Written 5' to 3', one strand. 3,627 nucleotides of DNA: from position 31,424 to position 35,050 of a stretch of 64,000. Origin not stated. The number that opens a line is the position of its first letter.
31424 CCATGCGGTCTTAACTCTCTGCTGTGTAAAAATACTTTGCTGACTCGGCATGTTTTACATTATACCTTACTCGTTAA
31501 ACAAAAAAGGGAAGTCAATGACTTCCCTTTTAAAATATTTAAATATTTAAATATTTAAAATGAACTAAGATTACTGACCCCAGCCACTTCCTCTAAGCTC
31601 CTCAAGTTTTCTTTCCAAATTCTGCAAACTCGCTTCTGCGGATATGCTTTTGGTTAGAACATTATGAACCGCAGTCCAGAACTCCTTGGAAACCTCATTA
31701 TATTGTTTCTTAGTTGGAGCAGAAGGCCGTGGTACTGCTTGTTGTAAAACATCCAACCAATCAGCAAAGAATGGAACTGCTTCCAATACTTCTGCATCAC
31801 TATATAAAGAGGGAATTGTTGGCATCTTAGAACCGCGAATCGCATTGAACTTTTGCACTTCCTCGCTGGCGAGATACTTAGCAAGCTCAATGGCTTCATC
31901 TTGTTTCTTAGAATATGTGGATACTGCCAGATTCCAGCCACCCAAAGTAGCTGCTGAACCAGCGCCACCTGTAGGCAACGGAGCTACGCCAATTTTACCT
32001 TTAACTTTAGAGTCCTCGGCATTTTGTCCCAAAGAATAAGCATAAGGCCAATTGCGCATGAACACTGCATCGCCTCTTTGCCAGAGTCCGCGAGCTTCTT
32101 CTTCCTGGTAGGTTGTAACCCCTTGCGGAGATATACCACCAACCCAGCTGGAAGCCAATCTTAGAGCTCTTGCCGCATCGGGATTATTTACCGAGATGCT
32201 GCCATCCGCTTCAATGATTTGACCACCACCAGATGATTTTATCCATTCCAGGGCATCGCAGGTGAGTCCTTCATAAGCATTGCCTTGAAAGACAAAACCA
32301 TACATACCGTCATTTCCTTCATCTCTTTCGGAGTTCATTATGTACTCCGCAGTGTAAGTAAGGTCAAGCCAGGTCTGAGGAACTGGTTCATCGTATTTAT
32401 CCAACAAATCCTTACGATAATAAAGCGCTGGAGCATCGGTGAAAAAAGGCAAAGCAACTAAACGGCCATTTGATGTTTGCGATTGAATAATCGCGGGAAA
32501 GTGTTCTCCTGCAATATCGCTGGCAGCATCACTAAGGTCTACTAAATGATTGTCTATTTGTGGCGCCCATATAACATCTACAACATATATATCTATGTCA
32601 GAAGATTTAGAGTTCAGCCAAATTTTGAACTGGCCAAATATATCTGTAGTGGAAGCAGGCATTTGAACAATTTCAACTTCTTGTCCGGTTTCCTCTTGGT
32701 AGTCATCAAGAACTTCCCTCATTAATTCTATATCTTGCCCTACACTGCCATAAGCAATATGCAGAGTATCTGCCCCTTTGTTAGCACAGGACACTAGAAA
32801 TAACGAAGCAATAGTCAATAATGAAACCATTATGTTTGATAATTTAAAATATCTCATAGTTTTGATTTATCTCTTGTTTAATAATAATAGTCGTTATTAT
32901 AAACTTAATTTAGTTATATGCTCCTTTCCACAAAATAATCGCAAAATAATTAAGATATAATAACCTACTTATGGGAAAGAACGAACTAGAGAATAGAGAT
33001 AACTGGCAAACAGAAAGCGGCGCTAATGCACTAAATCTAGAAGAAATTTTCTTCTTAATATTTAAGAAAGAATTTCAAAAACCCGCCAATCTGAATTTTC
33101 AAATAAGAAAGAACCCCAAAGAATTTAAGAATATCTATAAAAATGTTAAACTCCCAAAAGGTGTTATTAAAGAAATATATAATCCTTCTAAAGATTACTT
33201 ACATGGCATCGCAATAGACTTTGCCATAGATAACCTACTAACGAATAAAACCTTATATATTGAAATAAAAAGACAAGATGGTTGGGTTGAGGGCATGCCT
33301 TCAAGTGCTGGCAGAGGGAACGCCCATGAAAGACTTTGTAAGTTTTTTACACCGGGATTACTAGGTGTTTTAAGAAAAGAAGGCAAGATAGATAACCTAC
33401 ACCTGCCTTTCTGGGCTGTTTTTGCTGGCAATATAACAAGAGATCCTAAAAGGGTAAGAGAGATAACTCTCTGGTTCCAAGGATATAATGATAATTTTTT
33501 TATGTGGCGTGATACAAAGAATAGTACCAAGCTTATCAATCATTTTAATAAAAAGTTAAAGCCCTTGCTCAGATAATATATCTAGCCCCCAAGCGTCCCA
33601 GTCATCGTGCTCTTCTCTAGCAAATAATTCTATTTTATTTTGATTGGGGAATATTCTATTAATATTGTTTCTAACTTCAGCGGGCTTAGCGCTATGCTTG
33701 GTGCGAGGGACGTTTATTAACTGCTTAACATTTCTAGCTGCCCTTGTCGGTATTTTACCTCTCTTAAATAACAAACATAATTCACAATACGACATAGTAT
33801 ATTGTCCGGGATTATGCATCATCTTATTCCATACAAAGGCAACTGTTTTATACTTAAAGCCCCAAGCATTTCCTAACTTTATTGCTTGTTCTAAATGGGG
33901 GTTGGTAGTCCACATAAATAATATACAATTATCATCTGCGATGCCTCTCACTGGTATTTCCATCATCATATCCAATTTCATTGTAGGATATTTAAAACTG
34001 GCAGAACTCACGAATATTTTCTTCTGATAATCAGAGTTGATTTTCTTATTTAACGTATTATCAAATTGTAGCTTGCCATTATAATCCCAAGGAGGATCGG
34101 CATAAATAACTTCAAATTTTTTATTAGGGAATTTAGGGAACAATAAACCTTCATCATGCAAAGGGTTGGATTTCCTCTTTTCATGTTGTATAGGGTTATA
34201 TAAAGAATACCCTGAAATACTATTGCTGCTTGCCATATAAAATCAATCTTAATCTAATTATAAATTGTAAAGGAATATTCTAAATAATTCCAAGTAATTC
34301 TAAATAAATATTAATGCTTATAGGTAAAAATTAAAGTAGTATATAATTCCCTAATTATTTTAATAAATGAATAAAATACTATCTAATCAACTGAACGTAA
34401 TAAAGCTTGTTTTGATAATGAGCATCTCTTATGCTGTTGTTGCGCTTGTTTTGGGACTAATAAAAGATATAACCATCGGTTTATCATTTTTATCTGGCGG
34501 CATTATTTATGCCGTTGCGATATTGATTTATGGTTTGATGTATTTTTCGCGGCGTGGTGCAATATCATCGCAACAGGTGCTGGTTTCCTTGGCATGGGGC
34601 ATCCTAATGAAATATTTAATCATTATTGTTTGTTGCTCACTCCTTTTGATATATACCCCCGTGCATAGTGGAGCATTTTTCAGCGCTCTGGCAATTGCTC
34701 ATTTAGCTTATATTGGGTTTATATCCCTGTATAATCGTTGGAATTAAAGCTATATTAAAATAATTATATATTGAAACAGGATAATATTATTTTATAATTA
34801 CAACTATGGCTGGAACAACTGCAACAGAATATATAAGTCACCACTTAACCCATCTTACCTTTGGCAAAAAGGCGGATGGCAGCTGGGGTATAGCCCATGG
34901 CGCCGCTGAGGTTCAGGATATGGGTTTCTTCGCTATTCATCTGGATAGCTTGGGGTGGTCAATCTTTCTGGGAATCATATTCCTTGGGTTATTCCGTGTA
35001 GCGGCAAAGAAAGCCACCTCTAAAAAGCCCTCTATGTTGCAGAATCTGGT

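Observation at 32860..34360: Compact convergent type II R-M island: EcoRI/MunI-family endonuclease + MT-A70-family adenine methyltransferase wedged between the sugar locus and the atp operon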

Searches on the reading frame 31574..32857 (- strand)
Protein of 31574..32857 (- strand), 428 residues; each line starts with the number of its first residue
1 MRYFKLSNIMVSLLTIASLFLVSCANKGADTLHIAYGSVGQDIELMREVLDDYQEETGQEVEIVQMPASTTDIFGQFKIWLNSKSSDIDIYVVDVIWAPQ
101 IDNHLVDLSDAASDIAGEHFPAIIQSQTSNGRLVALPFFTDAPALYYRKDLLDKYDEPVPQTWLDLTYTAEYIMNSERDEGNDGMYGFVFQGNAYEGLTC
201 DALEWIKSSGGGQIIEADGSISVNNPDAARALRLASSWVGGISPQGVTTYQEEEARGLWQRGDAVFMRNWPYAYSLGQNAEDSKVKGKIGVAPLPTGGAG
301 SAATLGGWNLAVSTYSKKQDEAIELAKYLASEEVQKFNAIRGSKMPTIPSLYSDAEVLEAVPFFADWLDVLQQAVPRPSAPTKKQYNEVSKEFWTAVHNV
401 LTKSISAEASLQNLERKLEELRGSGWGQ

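Call 24: find_related_loci(query=window:31574-32857:-, collection=genome_contigs, flank=4000)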
Query window:31574-32857:- (428 aa) in genome_contigs; peptide patterns used: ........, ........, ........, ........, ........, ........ (x = any residue, [..] = any of these).
331 stretches matched a pattern; 264 encode a relative of the query (tblastn E <= 1e-3); the best 80 are kept; 80 distinct loci.
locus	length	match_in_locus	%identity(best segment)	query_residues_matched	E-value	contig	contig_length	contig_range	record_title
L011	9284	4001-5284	98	1-428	0e+0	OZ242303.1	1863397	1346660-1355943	MAG: Gammaproteobacteria bacterium isolate 751b0b06-6dce-4ceb-8380-492d71f3250d genome assembly, chromosome: 1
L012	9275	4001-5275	74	2-426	0e+0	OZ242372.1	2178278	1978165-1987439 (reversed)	MAG: Gammaproteobacteria bacterium isolate 613a16fd-700e-4920-b4ab-3610f28fcb5e genome assembly, chromosome: 1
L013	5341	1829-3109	71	1-426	0e+0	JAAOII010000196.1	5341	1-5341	MAG: Portiera sp. isolate HC_Bin1 k141_627_196, whole genome shotgun sequence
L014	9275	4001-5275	71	1-426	0e+0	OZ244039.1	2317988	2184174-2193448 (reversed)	MAG: Gammaproteobacteria bacterium isolate e3892392-5858-422b-b2e0-55b344cbf6f5 genome assembly, chromosome: 1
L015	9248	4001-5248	63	12-426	3e-177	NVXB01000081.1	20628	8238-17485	MAG: Hyphomicrobiales bacterium isolate NORP22 Contig_source1382A_5612, whole genome shotgun sequence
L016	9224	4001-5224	62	17-426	1e-173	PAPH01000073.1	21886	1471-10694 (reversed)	MAG: Hyphomicrobiales bacterium isolate SP168 MHASMcontig_1440412, whole genome shotgun sequence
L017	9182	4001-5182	64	32-426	2e-173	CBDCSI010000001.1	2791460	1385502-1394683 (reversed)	MAG: Rhodobacterales bacterium isolate 33b011d9-49ec-475b-9348-da93fdbd5617 genome assembly, contig: contig_1, whole gen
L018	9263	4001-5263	60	2-426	3e-171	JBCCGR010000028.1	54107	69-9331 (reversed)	MAG: Pseudomonadota bacterium isolate P01_B01_bin.48 k141_3004636_length_54107_cov_21.4458, whole genome shotgun sequenc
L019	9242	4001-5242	61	9-426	3e-171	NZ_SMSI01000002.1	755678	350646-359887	Pseudohoeflea suaedae strain YC6898 2, whole genome shotgun sequence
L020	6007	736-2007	60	4-426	6e-170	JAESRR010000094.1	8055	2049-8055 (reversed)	MAG: Cohaesibacteraceae bacterium isolate NORP264 Contig_source1382A_15083, whole genome shotgun sequence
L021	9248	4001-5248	61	15-426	7e-169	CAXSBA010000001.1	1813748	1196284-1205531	MAG: Spirochaetota bacterium isolate 3225296a-4e2d-4851-a7a3-e3bf13ad47d1 genome assembly, contig: contig_1, whole genom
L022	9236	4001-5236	60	15-426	3e-169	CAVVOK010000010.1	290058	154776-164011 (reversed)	MAG: uncultured Alphaproteobacteria bacterium isolate MFD05684.bin.2.216 genome assembly, contig: contig_69311, whole ge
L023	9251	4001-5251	59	1-426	1e-168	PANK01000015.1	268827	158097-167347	MAG: Hoeflea sp. isolate SAT27 301229, whole genome shotgun sequence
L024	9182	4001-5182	62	32-426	2e-168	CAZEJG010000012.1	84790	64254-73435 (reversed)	MAG TPA_asm: uncultured Hoeflea sp. isolate binchicken_co237_101 genome assembly, contig: NODE_218_length_84790_cov_15.3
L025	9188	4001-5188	60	32-426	7e-166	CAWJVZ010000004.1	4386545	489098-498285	MAG: uncultured Alphaproteobacteria bacterium isolate MFD09206.bin.1.212 genome assembly, contig: contig_672, whole geno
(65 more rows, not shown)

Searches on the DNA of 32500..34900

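Call 50: search_rna_families(source=window, start=32500, end=34900, threshold=evalue, max_evalue=1)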
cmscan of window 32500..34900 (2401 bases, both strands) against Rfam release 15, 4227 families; matches with E-value up to 1: 0.
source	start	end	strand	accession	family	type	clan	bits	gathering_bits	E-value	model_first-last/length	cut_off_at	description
